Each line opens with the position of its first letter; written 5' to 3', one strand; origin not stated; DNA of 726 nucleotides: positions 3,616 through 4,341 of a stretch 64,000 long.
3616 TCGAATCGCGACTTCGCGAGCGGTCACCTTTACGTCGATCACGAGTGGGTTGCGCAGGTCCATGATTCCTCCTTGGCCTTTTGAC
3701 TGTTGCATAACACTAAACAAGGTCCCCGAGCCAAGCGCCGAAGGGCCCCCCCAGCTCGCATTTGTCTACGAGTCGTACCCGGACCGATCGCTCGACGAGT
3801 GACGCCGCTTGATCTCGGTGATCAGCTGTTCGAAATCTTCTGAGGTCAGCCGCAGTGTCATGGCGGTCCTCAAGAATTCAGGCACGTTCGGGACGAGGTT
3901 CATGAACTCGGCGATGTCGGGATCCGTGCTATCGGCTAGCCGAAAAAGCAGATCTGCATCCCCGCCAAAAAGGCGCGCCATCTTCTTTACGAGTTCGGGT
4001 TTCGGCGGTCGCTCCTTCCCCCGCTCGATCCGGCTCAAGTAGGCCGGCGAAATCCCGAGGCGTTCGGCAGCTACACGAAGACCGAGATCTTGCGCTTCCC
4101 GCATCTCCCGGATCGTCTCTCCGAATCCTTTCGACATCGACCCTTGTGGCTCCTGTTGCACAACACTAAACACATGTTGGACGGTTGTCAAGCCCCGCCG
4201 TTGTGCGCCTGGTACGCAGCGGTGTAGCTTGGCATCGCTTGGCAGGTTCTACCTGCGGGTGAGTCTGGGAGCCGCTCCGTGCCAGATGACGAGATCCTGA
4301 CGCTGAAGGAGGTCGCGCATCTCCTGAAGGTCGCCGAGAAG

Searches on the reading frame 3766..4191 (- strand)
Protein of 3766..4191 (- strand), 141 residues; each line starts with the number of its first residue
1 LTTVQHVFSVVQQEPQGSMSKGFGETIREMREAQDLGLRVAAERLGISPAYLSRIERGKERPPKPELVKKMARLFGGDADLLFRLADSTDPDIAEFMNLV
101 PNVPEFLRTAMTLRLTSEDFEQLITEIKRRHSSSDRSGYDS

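Call 3: search_protein_families(library=pfam, proteins=[window:3766-4191:-], max_evalue=0.1)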
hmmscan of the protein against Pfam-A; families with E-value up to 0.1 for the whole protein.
window:3766-4191:- (141 aa): 7 families
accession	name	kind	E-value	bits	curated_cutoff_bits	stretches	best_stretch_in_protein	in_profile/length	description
PF13560.12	HTH_31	-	2.9e-15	56.8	27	1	23-82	2-61/64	Helix-turn-helix domain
PF01381.28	HTH_3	-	6.5e-14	52.1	23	1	27-81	1-54/55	Helix-turn-helix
PF12844.13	HTH_19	-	5.3e-09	36.3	30.2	1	24-87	1-63/64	Helix-turn-helix domain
PF13413.12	HTH_25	-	2.6e-05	24.4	24.6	1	27-65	2-41/62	Helix-turn-helix domain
PF13744.12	HTH_37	-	0.0058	16.8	27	1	25-59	21-55/80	Helix-turn-helix domain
PF15731.11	MqsA_antitoxin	-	0.017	15.7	30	1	24-76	71-121/131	Antitoxin component of bacterial toxin-antitoxin system, MqsA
PF02671.26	PAH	-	0.022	14.9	21.3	1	63-82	19-38/45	Paired amphipathic helix repeat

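Call 4: search_protein_families(library=padloc, proteins=[window:3766-4191:-], max_evalue=0.1)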
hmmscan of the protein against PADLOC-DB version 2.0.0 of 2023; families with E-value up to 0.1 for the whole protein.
window:3766-4191:- (141 aa): 9 families
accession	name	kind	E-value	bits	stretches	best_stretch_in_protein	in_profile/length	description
PDLC02926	HTH_VI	-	3.1e-11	41.4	1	23-90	2-68/92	-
PDLC04142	capH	-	3.2e-10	39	1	18-89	2-72/103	capH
PDLC03947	RmrA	-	2.3e-06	24.7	1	20-75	9-63/383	-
PDLC03943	RmrA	-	0.0019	15.3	1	24-82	4-61/370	-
PDLC03665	Control_protein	-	0.0026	16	1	23-59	9-46/77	control protein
PDLC03954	RmrA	-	0.0034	14.4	1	23-107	11-94/380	-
PDLC04775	PDC-M69A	-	0.0045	15.5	1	23-102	8-87/113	-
PDLC03951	RmrA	-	0.0057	13.7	1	24-85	10-70/400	-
PDLC03946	RmrA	-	0.0085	12.9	1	30-80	10-59/357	-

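Call 6: search_protein_families(library=ncbifam, proteins=[window:3766-4191:-], max_evalue=0.1)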
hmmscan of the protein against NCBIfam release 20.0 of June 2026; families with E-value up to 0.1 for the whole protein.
window:3766-4191:- (141 aa): 11 families
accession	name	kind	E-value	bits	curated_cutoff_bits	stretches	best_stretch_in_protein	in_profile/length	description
NF041951.1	phage_RstR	subfamily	2.3e-05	24.6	80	1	23-91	3-70/108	RstR family transcriptional repressor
NF038139.1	Reg_Aceta_RamB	equivalog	2.7e-05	23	700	1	24-96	4-73/465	acetate metabolism transcriptional regulator RamB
TIGR00270.2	TIGR00270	equivalog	5.7e-05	23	110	1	17-75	70-127/159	multiprotein bridging factor aMBF1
NF046032.1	TransRegSlrRBacil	equivalog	0.00018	21.6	250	1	24-76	3-55/149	HTH-type transcriptional regulator SlrR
NF006015.0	PRK08154.1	subfamily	0.00045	19.5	204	1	12-59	20-67/314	anaerobic benzoate catabolism transcriptional regulator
TIGR03830.1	CxxCG_CxxCG_HTH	subfamily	0.0005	19.9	61.8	1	24-65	67-108/127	type II TA system antitoxin MqsA family protein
NF041677.1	trans_regClgR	equivalog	0.0015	18.6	170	1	23-62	9-48/113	transcriptional regulator ClgR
TIGR03070.1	couple_hipB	subfamily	0.016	15.1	71.65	1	23-61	3-41/58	type II toxin-antitoxin system Y4mF family antitoxin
NF007408.0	PRK09943.1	equivalog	0.023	14.3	211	1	23-76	8-60/185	HTH-type transcriptional regulator PuuR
NF058600.1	TransRegSco1979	equivalog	0.026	13.6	350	1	24-76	10-61/280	Sco1979 family transcriptional regulator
TIGR02607.1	antidote_HigA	equivalog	0.03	14.2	47.7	1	32-90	17-74/81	HigA family addiction module antitoxin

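Call 51: find_related_loci(query=window:3766-4137:-, collection=metagenome_contigs, flank=7000)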
Query window:3766-4137:- (123 aa) in metagenome_contigs; peptide patterns used: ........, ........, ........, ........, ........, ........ (x = any residue, [..] = any of these).
600 stretches matched a pattern (row limit reached: there are more); 277 encode a relative of the query (tblastn E <= 1e-3); the best 80 are kept; 80 distinct loci.
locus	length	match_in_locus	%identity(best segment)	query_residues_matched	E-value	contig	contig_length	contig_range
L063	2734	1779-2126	86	1-116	3e-65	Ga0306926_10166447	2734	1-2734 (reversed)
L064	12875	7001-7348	87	1-116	3e-64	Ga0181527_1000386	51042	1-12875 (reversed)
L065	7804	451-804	81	3-120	2e-62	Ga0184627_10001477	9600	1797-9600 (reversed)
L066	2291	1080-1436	83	1-119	2e-63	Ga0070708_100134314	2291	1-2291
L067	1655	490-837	83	1-116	1e-64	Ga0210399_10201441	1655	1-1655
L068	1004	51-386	85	1-112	1e-65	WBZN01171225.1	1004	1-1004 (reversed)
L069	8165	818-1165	84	1-116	8e-61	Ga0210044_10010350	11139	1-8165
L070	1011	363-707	81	1-119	6e-64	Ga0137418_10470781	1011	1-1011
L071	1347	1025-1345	87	1-107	4e-62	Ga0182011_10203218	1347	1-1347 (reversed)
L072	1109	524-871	79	1-116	2e-62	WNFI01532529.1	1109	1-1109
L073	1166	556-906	75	1-117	9e-60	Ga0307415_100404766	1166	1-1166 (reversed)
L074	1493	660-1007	73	1-116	5e-57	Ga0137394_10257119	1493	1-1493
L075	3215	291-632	72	1-114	2e-54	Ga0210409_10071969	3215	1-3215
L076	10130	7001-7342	71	1-114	1e-53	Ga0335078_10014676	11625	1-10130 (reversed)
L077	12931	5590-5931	71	1-114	1e-53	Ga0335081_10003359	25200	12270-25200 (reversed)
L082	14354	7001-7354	69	1-113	2e-51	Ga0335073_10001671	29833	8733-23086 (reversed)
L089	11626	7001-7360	90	1-120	1e-69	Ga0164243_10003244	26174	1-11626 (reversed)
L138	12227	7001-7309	56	3-105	4e-34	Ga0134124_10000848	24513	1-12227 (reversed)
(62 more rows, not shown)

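Call 54: search_protein_families(library=pfam, proteins=[L069:3354-4961:-, L069:4958-5602:-, L069:5607-8126:-, L138:7384-9084:+, L138:9122-9604:+, L138:9792-11672:+, L077:6003-7466:+, L077:7463-8977:+, L077:9090-10772:+, L089:9134-10669:+], max_evalue=0.01)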
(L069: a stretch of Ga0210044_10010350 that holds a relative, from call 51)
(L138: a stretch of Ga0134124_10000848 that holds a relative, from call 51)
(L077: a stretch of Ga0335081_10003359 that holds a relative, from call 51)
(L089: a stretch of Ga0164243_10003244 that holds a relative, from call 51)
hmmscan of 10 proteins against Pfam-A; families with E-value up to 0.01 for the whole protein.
L069:3354-4961:- (535 aa): 3 families
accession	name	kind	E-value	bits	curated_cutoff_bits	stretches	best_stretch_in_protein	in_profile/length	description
PF00239.26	Resolvase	-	1.3e-39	136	23.3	1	14-163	2-145/145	Resolvase, N terminal domain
PF07508.19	Recombinase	-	1.8e-16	60.6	21.1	1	186-280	2-100/102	Recombinase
PF13408.12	Zn_ribbon_recom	-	8.7e-14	52.1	25.3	1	297-361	1-58/58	Recombinase zinc beta ribbon domain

L069:4958-5602:- (214 aa): 1 family
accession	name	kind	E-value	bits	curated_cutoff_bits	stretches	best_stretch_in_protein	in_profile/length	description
PF11149.13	DUF2924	-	9e-40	136.5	31.2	1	59-205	2-134/135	Protein of unknown function (DUF2924)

L069:5607-8126:- (839 aa): 3 families
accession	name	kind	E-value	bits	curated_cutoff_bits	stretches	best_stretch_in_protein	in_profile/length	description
PF13155.12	Toprim_2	-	1.8e-05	25.4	22.1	1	76-167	2-86/88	Toprim-like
PF13362.12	Toprim_3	-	0.00014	22.6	27.2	1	74-175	2-95/95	Toprim domain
PF13662.12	Toprim_4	-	0.0022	18.6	25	1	73-150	2-82/85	Toprim domain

L138:7384-9084:+ (566 aa): 1 family
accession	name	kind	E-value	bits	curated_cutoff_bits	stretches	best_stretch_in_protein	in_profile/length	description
PF05361.17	PP1_inhibitor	-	0.0042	17.6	22.4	0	484-549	63-127/141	PKC-activated protein phosphatase-1 inhibitor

L138:9122-9604:+ (160 aa): 1 family
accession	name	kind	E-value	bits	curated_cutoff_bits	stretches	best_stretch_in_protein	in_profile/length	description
PF04570.20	zf-FLZ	-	0.0013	18.5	23.4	0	98-135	15-48/54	zinc-finger of the FCS-type, C2-C2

L138:9792-11672:+ (626 aa): 1 family
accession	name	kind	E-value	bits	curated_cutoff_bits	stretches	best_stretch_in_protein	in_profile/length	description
PF10592.14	AIPR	-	4.9e-45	155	25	1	240-552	1-297/308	AIPR protein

L077:6003-7466:+ (487 aa): 1 family
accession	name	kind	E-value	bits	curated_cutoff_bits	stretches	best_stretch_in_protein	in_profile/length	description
PF13676.11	TIR_2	-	8.1e-21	75.2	28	1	52-174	2-122/122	TIR domain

L077:7463-8977:+ (504 aa): 0 families

L077:9090-10772:+ (560 aa): 0 families

L089:9134-10669:+ (511 aa): 0 families

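Call 58: search_protein_families(library=padloc, proteins=[L138:7384-9084:+, L077:9090-10772:+], max_evalue=0.001)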
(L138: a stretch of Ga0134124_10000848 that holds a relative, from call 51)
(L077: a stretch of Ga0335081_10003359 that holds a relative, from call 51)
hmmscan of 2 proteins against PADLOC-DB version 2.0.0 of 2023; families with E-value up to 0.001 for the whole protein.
L138:7384-9084:+ (566 aa): 0 families

L077:9090-10772:+ (560 aa): 0 families

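Call 78: search_protein_families(library=pfam, proteins=[L065:924-2459:+, L066:1551-2291:+, L082:10491-11822:+, L064:7607-8740:+, L068:478-1002:+, L074:1101-1493:+], max_evalue=0.01)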
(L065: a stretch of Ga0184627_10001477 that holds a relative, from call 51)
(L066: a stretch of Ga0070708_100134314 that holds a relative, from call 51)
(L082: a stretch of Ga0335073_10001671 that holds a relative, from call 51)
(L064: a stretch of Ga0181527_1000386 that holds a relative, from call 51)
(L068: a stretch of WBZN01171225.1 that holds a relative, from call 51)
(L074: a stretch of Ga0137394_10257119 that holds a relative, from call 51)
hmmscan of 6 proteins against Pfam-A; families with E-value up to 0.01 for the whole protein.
L065:924-2459:+ (511 aa): 1 family
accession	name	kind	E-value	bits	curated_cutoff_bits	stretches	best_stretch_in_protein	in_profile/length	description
PF09903.14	DUF2130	-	1e-63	215.5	26.7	1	246-483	3-246/255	Uncharacterized protein conserved in bacteria (DUF2130)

L066:1551-2291:+ (247 aa): 0 families

L082:10491-11822:+ (443 aa): 0 families

L064:7607-8740:+ (377 aa): 0 families

L068:478-1002:+ (175 aa): 0 families

L074:1101-1493:+ (131 aa): 0 families

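Call 79: search_protein_families(library=padloc, proteins=[L065:924-2459:+, L066:1551-2291:+, L082:10491-11822:+, L064:7607-8740:+, L068:478-1002:+, L077:6003-7466:+, L077:7463-8977:+], max_evalue=0.01)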
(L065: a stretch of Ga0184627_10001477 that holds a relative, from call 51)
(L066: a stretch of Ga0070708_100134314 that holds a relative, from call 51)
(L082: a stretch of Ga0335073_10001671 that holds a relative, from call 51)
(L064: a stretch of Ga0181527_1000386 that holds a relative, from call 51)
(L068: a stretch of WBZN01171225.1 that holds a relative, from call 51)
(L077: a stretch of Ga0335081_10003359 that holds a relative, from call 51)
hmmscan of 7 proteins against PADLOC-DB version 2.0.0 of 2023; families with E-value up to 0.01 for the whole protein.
L065:924-2459:+ (511 aa): 1 family
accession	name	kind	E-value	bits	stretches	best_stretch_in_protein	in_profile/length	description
PDLC04447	PDC-M14A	-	0.0033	15.8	1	3-86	35-119/152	-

L066:1551-2291:+ (247 aa): 1 family
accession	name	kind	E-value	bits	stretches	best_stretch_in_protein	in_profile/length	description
PDLC04059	PD-T4-6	-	0.0016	15.6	1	32-109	265-342/433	-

L082:10491-11822:+ (443 aa): 0 families

L064:7607-8740:+ (377 aa): 3 families
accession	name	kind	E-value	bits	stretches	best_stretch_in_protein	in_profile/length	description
PDLC03805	RTasMBL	-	1.2e-11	42.4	1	198-261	182-241/322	DRT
PDLC03854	LmuA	-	2.7e-11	41.2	2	3-192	4-170/345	-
PDLC02158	Avs1a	-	2.9e-05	21.5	1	187-261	239-310/392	-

L068:478-1002:+ (175 aa): 0 families

L077:6003-7466:+ (487 aa): 8 families
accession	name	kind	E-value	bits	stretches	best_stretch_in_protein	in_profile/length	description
PDLC02421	Aga_TIR-PNTD1-PNTD2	-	1.5e-60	203.6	1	47-450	2-411/430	Class I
PDLC02403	Aga_TIR-PNTD1-PNTD2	-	7.8e-56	188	1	48-463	2-421/443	Class I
PDLC02416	Aga_REase-TIR-PNTD1-PNTD2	-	2.6e-32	110.3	1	43-449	150-535/572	Class I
PDLC02400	Aga_TIR-PNTD1-PNTD2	-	5.5e-12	42.8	1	42-260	180-400/639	Class I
PDLC05062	PDC-S66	-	2.7e-08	31.6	1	47-117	147-217/282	-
PDLC02012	SAVED5--SAVED_TIR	-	3e-07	27.9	1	48-121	13-85/404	-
PDLC03957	bSEFIR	-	7.2e-06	24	1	48-99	38-92/412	-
PDLC02415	Aga_REase-PNTD1-PNTD2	-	0.00014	18.8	1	203-348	149-295/423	Class I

L077:7463-8977:+ (504 aa): 16 families
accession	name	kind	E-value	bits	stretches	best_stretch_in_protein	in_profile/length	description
PDLC02378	pAgo_I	-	6.8e-158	524.5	1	11-504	4-493/493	Class I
PDLC02436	pAgo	-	7.7e-112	372.4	1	10-503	6-459/460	-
PDLC02376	pAgo_I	-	1.8e-95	318.8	1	11-504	3-455/455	Class I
PDLC02377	pAgo_I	-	3.2e-49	165.9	1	8-503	5-456/457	Class I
PDLC02392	pAgo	-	2e-40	136.8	1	160-503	19-345/346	-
PDLC02420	Aga_SIR2-PNTD1-PNTD2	-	6.6e-22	75.6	1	251-504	744-1010/1010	Class I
PDLC02384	pAgo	-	2.3e-21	73.8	1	205-486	729-1012/1030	-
PDLC02397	pAgo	-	1.8e-13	48.3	1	195-486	302-562/578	-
PDLC02428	PprPIWI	-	4.6e-13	46.8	1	201-483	403-645/666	-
PDLC02388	pAgo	-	4.7e-09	33.1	1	196-485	431-697/716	-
PDLC02383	pAgo_II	-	1.4e-05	21.4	1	403-483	669-744/767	Class II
PDLC02389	pAgo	-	4.4e-05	20.1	1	410-483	650-714/733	-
PDLC02396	pAgo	-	0.0028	14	0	404-494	592-671/683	-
PDLC02379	pAgo_II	-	0.0049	13.3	0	398-487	611-699/724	Class II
PDLC02382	pAgo_II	-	0.0077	12.7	0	405-482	688-760/782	Class II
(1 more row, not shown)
